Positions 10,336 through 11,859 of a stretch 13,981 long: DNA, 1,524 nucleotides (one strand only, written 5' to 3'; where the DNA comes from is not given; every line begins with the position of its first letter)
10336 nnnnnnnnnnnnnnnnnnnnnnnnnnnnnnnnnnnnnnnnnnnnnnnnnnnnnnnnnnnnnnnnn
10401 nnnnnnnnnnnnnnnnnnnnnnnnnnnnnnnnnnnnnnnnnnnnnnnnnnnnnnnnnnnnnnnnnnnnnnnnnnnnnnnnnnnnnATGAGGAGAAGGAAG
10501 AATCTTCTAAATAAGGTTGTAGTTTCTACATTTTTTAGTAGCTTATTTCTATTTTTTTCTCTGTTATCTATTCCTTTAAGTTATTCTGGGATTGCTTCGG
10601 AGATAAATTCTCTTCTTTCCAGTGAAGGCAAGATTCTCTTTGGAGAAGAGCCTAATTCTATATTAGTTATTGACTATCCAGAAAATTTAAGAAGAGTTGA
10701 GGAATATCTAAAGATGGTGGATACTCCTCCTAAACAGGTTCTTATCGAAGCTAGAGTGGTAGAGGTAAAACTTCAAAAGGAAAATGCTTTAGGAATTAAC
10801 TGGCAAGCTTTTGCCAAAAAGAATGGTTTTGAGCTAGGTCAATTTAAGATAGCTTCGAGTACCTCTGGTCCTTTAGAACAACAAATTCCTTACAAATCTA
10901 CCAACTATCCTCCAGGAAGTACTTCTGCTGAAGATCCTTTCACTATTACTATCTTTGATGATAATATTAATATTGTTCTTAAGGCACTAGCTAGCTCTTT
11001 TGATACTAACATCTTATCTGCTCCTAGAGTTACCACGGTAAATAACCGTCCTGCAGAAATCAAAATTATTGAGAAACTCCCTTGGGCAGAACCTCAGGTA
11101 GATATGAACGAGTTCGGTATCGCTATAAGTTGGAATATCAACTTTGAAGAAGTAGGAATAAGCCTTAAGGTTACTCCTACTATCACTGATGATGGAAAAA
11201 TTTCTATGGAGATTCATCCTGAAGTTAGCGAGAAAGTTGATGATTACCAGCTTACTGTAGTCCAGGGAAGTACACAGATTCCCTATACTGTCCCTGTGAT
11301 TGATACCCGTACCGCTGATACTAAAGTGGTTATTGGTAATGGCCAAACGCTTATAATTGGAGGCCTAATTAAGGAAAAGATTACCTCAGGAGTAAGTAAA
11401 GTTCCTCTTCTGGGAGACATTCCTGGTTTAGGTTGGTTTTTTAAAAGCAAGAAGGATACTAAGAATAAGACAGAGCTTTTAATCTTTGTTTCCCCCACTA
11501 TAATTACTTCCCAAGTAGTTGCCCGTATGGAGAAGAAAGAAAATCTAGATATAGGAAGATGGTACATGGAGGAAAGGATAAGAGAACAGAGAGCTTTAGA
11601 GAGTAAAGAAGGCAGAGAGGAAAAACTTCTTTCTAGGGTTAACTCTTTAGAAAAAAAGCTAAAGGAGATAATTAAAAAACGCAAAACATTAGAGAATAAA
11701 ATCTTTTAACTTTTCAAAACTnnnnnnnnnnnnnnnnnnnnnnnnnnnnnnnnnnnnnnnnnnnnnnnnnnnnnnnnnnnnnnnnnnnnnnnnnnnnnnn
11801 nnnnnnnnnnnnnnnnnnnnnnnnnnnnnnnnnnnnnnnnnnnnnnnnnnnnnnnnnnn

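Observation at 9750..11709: Secretin encoded as two overlapping genes, split inside an N-domain repeat, with each half carrying its own export signal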

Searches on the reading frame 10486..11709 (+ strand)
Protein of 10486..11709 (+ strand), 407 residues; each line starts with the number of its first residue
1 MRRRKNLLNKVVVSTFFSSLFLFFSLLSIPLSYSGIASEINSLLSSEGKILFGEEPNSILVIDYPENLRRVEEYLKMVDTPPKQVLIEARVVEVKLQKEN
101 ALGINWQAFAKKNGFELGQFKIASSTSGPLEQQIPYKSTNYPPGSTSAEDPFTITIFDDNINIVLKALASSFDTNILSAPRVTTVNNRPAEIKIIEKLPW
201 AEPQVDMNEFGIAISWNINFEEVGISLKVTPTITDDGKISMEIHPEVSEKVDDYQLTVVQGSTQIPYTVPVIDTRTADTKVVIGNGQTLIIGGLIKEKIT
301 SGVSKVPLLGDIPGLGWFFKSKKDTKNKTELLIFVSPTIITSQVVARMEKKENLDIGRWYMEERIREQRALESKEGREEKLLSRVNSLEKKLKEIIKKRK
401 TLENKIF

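Call 7: search_protein_families(library=pfam, proteins=[window:10486-11709:+], max_evalue=1)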
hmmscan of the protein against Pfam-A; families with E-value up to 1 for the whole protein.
window:10486-11709:+ (407 aa): 3 families
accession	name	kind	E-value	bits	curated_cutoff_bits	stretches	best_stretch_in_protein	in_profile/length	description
PF00263.26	Secretin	-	4.9e-47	160.1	27.5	1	167-340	1-168/169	Bacterial type II and III secretion system protein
PF03958.22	Secretin_N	-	1.2e-06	29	28.2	1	36-84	14-69/69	Bacterial type II/III secretion system short domain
PF10356.15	RRG7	-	0.12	12.2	22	1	316-351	108-143/185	Required for respiratory growth protein 7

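Call 8: search_protein_families(library=ncbifam, proteins=[window:10486-11709:+], max_evalue=1)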
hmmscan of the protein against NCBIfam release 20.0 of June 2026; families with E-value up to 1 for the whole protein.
window:10486-11709:+ (407 aa): 9 families
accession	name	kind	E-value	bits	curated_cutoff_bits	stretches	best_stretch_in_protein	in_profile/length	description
TIGR02517.1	type_II_gspD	equivalog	1.3e-65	222.1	351.35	1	45-346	298-596/600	type II secretion system secretin GspD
TIGR02515.1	IV_pilus_PilQ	subfamily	4.4e-62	210.5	284.35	1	38-340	125-427/428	type IV pilus secretin PilQ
TIGR02519.1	pilus_MshL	equivalog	6.1e-55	186.3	250.2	1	59-340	10-290/290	pilus (MSHA type) biogenesis protein MshL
NF010083.0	PRK13568.1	equivalog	1.2e-35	123.1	554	1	38-341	142-418/419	DNA uptake porin HofQ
TIGR02516.1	type_III_yscC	equivalog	1.6e-34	119.3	238.45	1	48-341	199-462/463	type III secretion system outer membrane ring subunit SctC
NF007851.2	PRK10560.1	exception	2.7e-28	98.9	598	1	38-342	134-411/412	DNA uptake porin HofQ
NF042912.1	Amuc_1098_fam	equivalog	1.5e-26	92.7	750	2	221-340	662-796/805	Amuc_1098 family type IV pilus outer membrane protein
TIGR02520.1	pilus_B_mal_scr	equivalog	1.9e-22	79.5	287.65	1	34-304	222-482/513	PilN family type IVB pilus formation outer membrane protein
NF011873.0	PRK15346.1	equivalog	2.6e-17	62.7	524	1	56-329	244-483/499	EscC/YscC/HrcC family type III secretion system outer membrane ring protein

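Call 9: find_homologous_proteins(query=window:10486-11709:+)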
Query window:10486-11709:+ (407 aa): 3545 proteins with E <= 0.001 among 8000 candidates; the best 120 are listed.
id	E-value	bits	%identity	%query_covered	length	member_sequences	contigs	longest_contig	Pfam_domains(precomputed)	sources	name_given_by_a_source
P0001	1.6e-241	819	92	100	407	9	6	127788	PF03958.23,PF00263.27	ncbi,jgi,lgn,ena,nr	ncbi:MAG TPA: type II secretion system protein GspD [Candidatus Omnitrophica bacterium]|nr:type II s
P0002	2.7e-184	630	75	91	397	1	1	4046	PF03958.23,PF00263.27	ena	-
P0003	3.3e-184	630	75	91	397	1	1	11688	PF03958.23,PF00263.27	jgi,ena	-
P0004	5.6e-184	629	75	91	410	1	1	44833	PF03958.23,PF00263.27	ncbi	-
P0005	3.7e-183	627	74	91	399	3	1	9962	PF03958.23,PF00263.27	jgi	-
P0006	3.8e-183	627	75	92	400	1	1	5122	PF03958.23,PF00263.27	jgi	-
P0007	1.3e-182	625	74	94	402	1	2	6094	PF00263.27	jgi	jgi:general secretion pathway protein D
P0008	7.8e-181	619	73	91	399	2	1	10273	PF03958.23,PF00263.27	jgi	-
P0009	7.2e-175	599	70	98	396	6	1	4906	PF00263.27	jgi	-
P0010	3.0e-170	584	71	92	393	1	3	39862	PF00263.27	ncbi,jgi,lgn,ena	-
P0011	2.4e-169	581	70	88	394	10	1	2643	PF03958.23,PF00263.27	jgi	-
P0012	6.5e-164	563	62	100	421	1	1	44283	PF00263.27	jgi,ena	-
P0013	3.2e-163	561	63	100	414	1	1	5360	PF03958.23,PF00263.27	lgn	-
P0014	2.1e-162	558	64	98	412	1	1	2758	PF00263.27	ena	-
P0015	4.3e-161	554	65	96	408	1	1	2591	PF03958.23,PF00263.27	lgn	-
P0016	4.2e-159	547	66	94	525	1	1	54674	PF00263.27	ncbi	ncbi:MAG: hypothetical protein ABH872_02645 [Candidatus Omnitrophota bacterium]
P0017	1.6e-158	546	63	98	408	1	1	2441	PF03958.23,PF00263.27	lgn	-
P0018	1.8e-158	545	75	81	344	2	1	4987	PF00263.27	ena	-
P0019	7.6e-158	543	63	95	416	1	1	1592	PF00263.27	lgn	-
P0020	1.1e-157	543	62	95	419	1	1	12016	PF03958.23,PF00263.27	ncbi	ncbi:MAG: hypothetical protein ABIH40_05810 [Candidatus Omnitrophota bacterium]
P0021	2.6e-156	538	70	83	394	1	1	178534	PF03958.23,PF00263.27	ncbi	-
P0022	5.0e-156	537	62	95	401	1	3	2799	PF00263.27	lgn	-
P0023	7.5e-154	530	65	89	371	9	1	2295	PF03958.23,PF00263.27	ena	-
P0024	1.9e-152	526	61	96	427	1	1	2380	PF03958.23,PF00263.27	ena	-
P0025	7.3e-152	524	64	95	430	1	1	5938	PF00263.27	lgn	-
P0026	1.0e-151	523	61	95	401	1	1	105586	PF00263.27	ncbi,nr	ncbi:MAG: type II secretion system protein GspD [Candidatus Omnitrophica bacterium]|nr:type II secre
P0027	2.8e-151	522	63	89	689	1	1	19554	PF03958.23,PF00263.27,PF07660.20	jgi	-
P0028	2.9e-151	522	64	91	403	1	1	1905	PF03958.23,PF00263.27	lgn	-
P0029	6.8e-151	520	63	89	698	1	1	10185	PF03958.23,PF00263.27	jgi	-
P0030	4.5e-147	508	61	90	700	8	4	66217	PF03958.23,PF00263.27,PF07660.20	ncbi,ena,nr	ncbi:MAG: hypothetical protein J7J25_01885 [Candidatus Omnitrophica bacterium]|nr:hypothetical prote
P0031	6.8e-146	504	61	95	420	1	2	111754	PF03958.23,PF00263.27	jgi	jgi:type IV pilus secretin PilQ/predicted competence protein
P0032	4.3e-144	498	61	91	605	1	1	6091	PF21305.3,PF03958.23,PF00263.27,PF07660.20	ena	-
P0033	6.5e-144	497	61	96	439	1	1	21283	PF00263.27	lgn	-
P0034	1.1e-143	497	59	94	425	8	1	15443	PF00263.27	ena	-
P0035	3.7e-142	492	59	95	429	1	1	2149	PF00263.27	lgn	-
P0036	1.1e-141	490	60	91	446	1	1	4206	PF03958.23,PF00263.27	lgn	-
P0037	1.2e-141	490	62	92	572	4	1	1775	PF21305.3,PF03958.23,PF00263.27,PF07660.20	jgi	-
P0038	2.4e-141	489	60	91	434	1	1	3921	PF00263.27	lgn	-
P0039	6.7e-141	488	60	95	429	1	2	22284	PF03958.23,PF00263.27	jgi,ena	-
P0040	9.7e-141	487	60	95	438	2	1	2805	PF03958.23,PF00263.27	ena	-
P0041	1.3e-140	487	60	94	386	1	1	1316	PF03958.23,PF00263.27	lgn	-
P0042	7.1e-140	484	59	91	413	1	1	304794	PF00263.27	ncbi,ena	-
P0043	6.1e-139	481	58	95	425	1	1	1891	PF03958.23,PF00263.27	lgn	-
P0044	8.8e-139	481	60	91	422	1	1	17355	PF00263.27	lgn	-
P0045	3.0e-138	479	58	91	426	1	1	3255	PF03958.23,PF00263.27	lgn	-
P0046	1.1e-137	477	59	91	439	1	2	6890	PF03958.23,PF00263.27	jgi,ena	-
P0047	1.9e-137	476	59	91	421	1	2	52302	PF03958.23,PF00263.27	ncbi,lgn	-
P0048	3.7e-137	475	56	95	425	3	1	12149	PF03958.23,PF00263.27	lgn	-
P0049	6.2e-137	474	58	91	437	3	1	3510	PF00263.27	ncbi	-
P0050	6.3e-137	474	57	93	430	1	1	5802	PF00263.27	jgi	jgi:type II secretory pathway component GspD/PulD (secretin)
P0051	1.9e-136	473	59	89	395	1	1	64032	PF00263.27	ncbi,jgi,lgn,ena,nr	ncbi:MAG: hypothetical protein KJ915_08760 [Candidatus Omnitrophica bacterium]|nr:hypothetical prote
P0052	2.1e-136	473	59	91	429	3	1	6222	PF03958.23,PF00263.27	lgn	-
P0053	2.9e-136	472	56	95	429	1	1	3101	PF03958.23,PF00263.27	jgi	jgi:type II secretory pathway component GspD/PulD (secretin)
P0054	4.1e-136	472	54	95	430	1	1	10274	PF03958.23,PF00263.27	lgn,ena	-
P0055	6.8e-136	471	61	91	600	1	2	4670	PF16344.11,PF03958.23,PF00263.27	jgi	-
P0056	2.6e-135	469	57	91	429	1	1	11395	PF03958.23,PF00263.27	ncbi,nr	ncbi:MAG: hypothetical protein PHC33_01965 [Candidatus Omnitrophica bacterium]|nr:hypothetical prote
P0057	1.2e-134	467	59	91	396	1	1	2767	PF00263.27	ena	-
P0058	2.9e-134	466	55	96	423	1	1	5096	PF03958.23,PF00263.27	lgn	-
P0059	3.9e-134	465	61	87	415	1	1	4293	PF03958.23,PF00263.27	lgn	-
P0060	5.9e-134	465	56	95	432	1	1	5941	PF00263.27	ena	-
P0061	6.2e-134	465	59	91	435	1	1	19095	PF00263.27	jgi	jgi:type IV pilus assembly protein PilQ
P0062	7.0e-134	464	56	95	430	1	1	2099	PF00263.27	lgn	-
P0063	9.3e-134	464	63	83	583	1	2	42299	PF16344.11,PF03958.23,PF00263.27,PF07660.20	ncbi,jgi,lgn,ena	-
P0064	1.3e-133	463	60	91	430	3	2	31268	PF00263.27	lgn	-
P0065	1.5e-133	463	57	91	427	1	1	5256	PF03958.23,PF00263.27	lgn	-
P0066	1.5e-133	463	57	95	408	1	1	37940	PF00263.27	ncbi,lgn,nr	ncbi:MAG: hypothetical protein PHN57_00290 [Candidatus Omnitrophica bacterium]|nr:hypothetical prote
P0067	1.7e-133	463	56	95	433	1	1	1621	PF00263.27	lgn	-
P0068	2.0e-133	463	55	96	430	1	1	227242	PF03958.23,PF00263.27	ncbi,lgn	-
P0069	2.0e-133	463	58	91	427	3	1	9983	PF00263.27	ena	-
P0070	2.1e-133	463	58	95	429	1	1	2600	PF00263.27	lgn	-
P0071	2.8e-133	462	57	96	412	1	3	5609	PF03958.23,PF00263.27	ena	-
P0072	5.4e-133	461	56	95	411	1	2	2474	PF00263.27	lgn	-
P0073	6.1e-133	461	55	99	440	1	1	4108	PF03958.23,PF00263.27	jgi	jgi:general secretion pathway protein D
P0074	6.7e-133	461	60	86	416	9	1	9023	PF03958.23,PF00263.27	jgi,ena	-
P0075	9.8e-133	461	56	95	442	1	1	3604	PF03958.23,PF00263.27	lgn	-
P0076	1.2e-132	460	55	95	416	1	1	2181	PF03958.23,PF00263.27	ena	-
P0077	1.4e-132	460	55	92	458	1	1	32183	PF00263.27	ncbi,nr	ncbi:MAG: type II secretion system protein GspD [Candidatus Omnitrophica bacterium]|nr:type II secre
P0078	1.6e-132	460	56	93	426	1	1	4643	PF03958.23,PF00263.27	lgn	-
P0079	1.8e-132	460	56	96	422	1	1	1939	PF00263.27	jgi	jgi:type II secretory pathway component GspD/PulD (secretin)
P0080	1.9e-132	460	55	95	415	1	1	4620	PF03958.23,PF00263.27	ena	-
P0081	2.0e-132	460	60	86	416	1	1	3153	PF03958.23,PF00263.27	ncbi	-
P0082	2.8e-132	459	59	87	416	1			PF03958.23,PF00263.27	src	-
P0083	2.8e-132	459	56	96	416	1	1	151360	PF03958.23,PF00263.27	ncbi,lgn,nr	ncbi:MAG: hypothetical protein Q7J72_07110 [Candidatus Omnitrophota bacterium]|nr:hypothetical prote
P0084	3.2e-132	459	56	91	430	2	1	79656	PF03958.23,PF00263.27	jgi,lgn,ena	-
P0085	4.8e-132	458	56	94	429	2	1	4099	PF00263.27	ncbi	-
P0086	5.8e-132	458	59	88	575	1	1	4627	PF03958.23,PF00263.27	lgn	-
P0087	6.7e-132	458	59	86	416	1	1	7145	PF03958.23,PF00263.27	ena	-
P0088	8.2e-132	458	57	87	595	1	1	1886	PF03958.23,PF00263.27,PF07660.20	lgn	-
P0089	9.0e-132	457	57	91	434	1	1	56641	PF00263.27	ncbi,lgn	-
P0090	1.5e-131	457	61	87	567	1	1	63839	PF16344.11,PF03958.23,PF00263.27,PF07660.20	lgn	-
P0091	1.5e-131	457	59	86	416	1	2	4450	PF03958.23,PF00263.27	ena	-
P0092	2.6e-131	456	57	95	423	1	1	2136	PF00263.27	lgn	-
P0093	3.3e-131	456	55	96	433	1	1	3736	PF00263.27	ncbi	-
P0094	4.5e-131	455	54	95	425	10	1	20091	PF03958.23,PF00263.27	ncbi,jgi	-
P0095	5.0e-131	455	59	86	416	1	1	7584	PF03958.23,PF00263.27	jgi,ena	-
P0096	7.5e-131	454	59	87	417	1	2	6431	PF03958.23,PF00263.27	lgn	-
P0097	8.3e-131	454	56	95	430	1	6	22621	PF00263.27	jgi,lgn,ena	-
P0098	9.1e-131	454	58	86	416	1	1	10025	PF00263.27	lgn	-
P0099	1.1e-130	454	57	95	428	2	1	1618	PF00263.27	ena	-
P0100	1.2e-130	454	56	94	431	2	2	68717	PF03958.23,PF00263.27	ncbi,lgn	-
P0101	1.3e-130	454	60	87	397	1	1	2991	PF00263.27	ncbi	-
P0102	1.5e-130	453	57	95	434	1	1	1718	PF00263.27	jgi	-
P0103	2.1e-130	453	55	95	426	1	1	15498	PF00263.27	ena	-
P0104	2.4e-130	453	58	86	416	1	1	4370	PF03958.23,PF00263.27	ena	-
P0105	3.3e-130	452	55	96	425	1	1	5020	PF03958.23,PF00263.27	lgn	-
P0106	3.3e-130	452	58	86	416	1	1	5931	PF03958.23,PF00263.27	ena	-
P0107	3.4e-130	452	56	94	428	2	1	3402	PF00263.27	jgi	jgi:type II secretory pathway component GspD/PulD (secretin)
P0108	3.6e-130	452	56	95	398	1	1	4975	PF00263.27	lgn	-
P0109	5.2e-130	452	53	98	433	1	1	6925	PF03958.23,PF00263.27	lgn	-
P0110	5.3e-130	452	56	94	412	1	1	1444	PF03958.23,PF00263.27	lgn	-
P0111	7.3e-130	451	54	96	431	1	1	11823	PF00263.27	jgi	jgi:type IV pilus secretin PilQ/predicted competence protein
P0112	8.6e-130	451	55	95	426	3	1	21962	PF00263.27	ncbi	-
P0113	9.7e-130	451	55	93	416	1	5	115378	PF03958.23,PF00263.27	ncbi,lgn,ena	ncbi:MAG: hypothetical protein AABZ65_02365 [Candidatus Omnitrophota bacterium]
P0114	1.7e-129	450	52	98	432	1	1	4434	PF03958.23,PF00263.27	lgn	-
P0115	1.8e-129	450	56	94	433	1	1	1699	PF03958.23,PF00263.27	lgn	-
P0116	2.2e-129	450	55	91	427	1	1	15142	PF00263.27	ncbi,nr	ncbi:MAG: hypothetical protein L6416_03495 [Candidatus Omnitrophica bacterium]|nr:hypothetical prote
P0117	2.4e-129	449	55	98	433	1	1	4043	PF03958.23,PF00263.27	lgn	-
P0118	4.1e-129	449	55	95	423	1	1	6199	PF00263.27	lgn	-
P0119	4.2e-129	449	55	98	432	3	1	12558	PF03958.23,PF00263.27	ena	-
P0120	5.0e-129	448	54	94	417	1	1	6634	PF00263.27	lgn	-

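Call 17: find_encoding_contigs(protein=P0030, flank=6000, max_places=2)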
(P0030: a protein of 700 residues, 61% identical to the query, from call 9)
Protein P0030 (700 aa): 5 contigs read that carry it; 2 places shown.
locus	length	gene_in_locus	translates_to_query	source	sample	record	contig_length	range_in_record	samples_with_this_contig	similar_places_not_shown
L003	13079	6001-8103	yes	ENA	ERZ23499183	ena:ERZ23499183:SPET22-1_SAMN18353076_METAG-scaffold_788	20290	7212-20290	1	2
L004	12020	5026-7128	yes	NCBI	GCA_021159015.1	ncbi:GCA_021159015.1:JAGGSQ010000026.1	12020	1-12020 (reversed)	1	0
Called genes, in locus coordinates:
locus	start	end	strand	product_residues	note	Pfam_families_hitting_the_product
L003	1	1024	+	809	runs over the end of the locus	PF07719:TPR_2 (faint), PF12895:ANAPC3 (faint), PF13525:YfiO (weak), PF13525:YfiO (weak), PF28559:TPR_SusR (weak), PF09976:TPR_21 (weak), PF13414:TPR_11, PF13432:TPR_16 (weak), +17 more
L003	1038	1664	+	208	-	PF01618:MotA_ExbB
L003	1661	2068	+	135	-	PF02472:ExbD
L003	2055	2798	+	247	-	-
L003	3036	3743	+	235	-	PF00005:ABC_tran, PF13304:AAA_21 (faint)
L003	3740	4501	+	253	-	-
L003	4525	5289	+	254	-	-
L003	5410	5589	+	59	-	PF01381:HTH_3 (faint), PF12728:HTH_17, PF00376:MerR, PF13411:MerR_1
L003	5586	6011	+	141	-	PF16537:T2SSB (weak), PF23862:CdsD_C (faint)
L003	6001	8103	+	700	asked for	PF03958:Secretin_N (faint), PF07660:STN (weak), PF00263:Secretin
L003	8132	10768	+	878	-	-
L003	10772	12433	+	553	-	PF05157:MshEN, PF13401:AAA_22 (faint), PF00437:T2SSE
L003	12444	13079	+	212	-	?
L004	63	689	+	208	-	PF01618:MotA_ExbB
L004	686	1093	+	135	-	PF02472:ExbD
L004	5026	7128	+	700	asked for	PF03958:Secretin_N (faint), PF07660:STN (weak), PF00263:Secretin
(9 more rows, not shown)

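Call 21: find_related_loci(query=A1, collection=genome_contigs, flank=4000)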
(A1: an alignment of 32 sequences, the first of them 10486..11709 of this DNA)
Query A1 (407 aa) in genome_contigs; peptide patterns used: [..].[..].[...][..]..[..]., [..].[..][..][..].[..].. (x = any residue, [..] = any of these).
600 stretches matched a pattern (row limit reached: there are more); 595 encode a relative of the query (tblastn E <= 1e-3); the best 80 are kept; 80 distinct loci.
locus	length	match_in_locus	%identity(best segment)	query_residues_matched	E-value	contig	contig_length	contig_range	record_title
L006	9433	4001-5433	55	20-406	5e-128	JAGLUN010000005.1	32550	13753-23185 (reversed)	MAG: Candidatus Omnitrophota bacterium isolate RS_11_35 ZL20.bin.35.fa_5, whole genome shotgun sequence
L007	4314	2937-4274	60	26-352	9e-126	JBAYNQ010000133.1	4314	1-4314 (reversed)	MAG: Candidatus Omnitrophota bacterium isolate SO_2016_LW1_69 scaffold36512_LW64-88_2016, whole genome shotgun sequence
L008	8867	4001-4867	34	38-340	2e-48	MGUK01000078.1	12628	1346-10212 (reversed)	MAG: Elusimicrobia bacterium GWF2_62_30 gwf2_scaffold_5852, whole genome shotgun sequence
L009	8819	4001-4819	35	48-344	1e-44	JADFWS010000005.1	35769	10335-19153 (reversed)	MAG: Candidatus Omnitrophota bacterium isolate nCal2bin1 nCal2_bin1_NODE_5_length_35769_cov_7.207946, whole genome shotg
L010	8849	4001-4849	35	47-372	2e-44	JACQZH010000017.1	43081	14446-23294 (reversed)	MAG: Candidatus Omnitrophota bacterium isolate NC_groundwater_1562_Pr4_S-0.65um_39_9 SR1-18-Sp65_coassembly_scaffold_116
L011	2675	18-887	33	57-351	3e-44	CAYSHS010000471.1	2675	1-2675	MAG TPA_asm: uncultured Pirellulales bacterium isolate binchicken_co129_178 genome assembly, contig: NODE_160496_length_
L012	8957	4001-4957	33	40-351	1e-43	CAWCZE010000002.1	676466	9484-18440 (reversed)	MAG: uncultured Verrucomicrobiae bacterium isolate MFD01213.bin.2.185 genome assembly, contig: contig_10632, whole genom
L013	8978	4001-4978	32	34-340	9e-44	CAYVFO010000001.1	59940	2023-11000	MAG TPA_asm: uncultured Elusimicrobia sp. isolate SRP124282_co12_75 genome assembly, contig: NODE_7_length_59940_cov_9.3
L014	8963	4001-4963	33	36-351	2e-43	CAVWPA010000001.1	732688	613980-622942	MAG: uncultured Verrucomicrobiae bacterium isolate MFD05442.bin.2.65 genome assembly, contig: contig_21706, whole genome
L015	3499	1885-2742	32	29-340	2e-42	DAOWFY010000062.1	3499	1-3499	MAG TPA_asm: bacterium isolate CSMAG_1977 CSMAG_1977_k141_638900_length_3499_cov_22.0402, whole genome shotgun sequence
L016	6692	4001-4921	33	41-340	1e-41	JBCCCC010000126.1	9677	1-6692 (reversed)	MAG: Pseudomonadota bacterium isolate P01_A01_bin.5 k141_723139_length_9677_cov_85.9762, whole genome shotgun sequence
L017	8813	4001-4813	32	41-339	1e-41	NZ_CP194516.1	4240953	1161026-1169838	Poriferisphaera sp. WC338 chromosome, complete genome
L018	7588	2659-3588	31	50-374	6e-41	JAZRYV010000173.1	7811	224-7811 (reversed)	MAG: Spirochaetota bacterium isolate T1900044949_TA20190002.MAGScoT_cleanbin_000027 SGB_3545_k141_2211548, whole genome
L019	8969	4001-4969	32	54-351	5e-41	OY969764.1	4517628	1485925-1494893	MAG: uncultured bacterium isolate MFD01213.bin.c.2 genome assembly, chromosome: 1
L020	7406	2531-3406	36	55-352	1e-40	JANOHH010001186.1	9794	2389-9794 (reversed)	MAG: Verrucomicrobiota bacterium isolate SOY_64_concoct_187_sub SOY_64_k141_3424097, whole genome shotgun sequence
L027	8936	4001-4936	33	55-372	6e-39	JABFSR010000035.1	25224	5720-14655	MAG: Verrucomicrobia bacterium isolate WB-IL-17 seq_865, whole genome shotgun sequence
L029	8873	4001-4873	34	46-340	7e-39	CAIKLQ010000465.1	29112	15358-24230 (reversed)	MAG: uncultured Verrucomicrobia bacterium isolate KTt_bin-1485 genome assembly, contig: bin-1485:0465/1053, whole genome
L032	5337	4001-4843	33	55-340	1e-38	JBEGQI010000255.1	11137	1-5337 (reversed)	MAG: Verrucomicrobiota bacterium isolate pamunkeyriver_2019_sw_WHONDRS-S19S_0054_B_bin.126 scaffold_2565911, whole genom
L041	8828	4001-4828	36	70-342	3e-37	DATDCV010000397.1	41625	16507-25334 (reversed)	MAG TPA_asm: Verrucomicrobiia bacterium isolate SMAG_U157 k141_864130, whole genome shotgun sequence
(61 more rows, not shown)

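Call 42: search_protein_families(library=pfam, proteins=[L027:2505-3776:+, L027:3794-5005:+, P0030], max_evalue=0.01)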
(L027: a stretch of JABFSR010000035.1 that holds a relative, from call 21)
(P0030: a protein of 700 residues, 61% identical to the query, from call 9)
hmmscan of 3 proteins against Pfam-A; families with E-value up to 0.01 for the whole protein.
L027:2505-3776:+ (423 aa): 3 families
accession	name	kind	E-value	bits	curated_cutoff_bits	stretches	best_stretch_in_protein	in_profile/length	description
PF03958.22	Secretin_N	-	4.1e-31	107.4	28.2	2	235-346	1-68/69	Bacterial type II/III secretion system short domain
PF21305.2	type_II_gspD_N0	-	1.1e-12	48.1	27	1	71-137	1-67/71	GspD-like, N0 domain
PF01042.26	Ribonuc_L-PSP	-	0.00032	21.1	27.3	0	194-260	26-94/121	Endoribonuclease L-PSP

L027:3794-5005:+ (403 aa): 2 families
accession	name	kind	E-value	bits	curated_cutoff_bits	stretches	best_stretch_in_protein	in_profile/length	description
PF00263.26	Secretin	-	1.1e-48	165.5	27.5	1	187-351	2-168/169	Bacterial type II and III secretion system protein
PF03958.22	Secretin_N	-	9.6e-05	23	28.2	1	40-99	25-69/69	Bacterial type II/III secretion system short domain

P0030 (700 aa): 4 families
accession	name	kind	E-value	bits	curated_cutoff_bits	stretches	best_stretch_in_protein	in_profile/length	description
PF00263.26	Secretin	-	1.1e-46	159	27.5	1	437-611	1-168/169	Bacterial type II and III secretion system protein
PF03958.22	Secretin_N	-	2.1e-11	44.3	28.2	2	251-344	2-65/69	Bacterial type II/III secretion system short domain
PF07660.19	STN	-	1e-05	25.7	28.4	1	81-128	1-51/52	Secretin and TonB N terminus short domain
PF21305.2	type_II_gspD_N0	-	0.00076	19.7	27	0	62-96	2-36/71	GspD-like, N0 domain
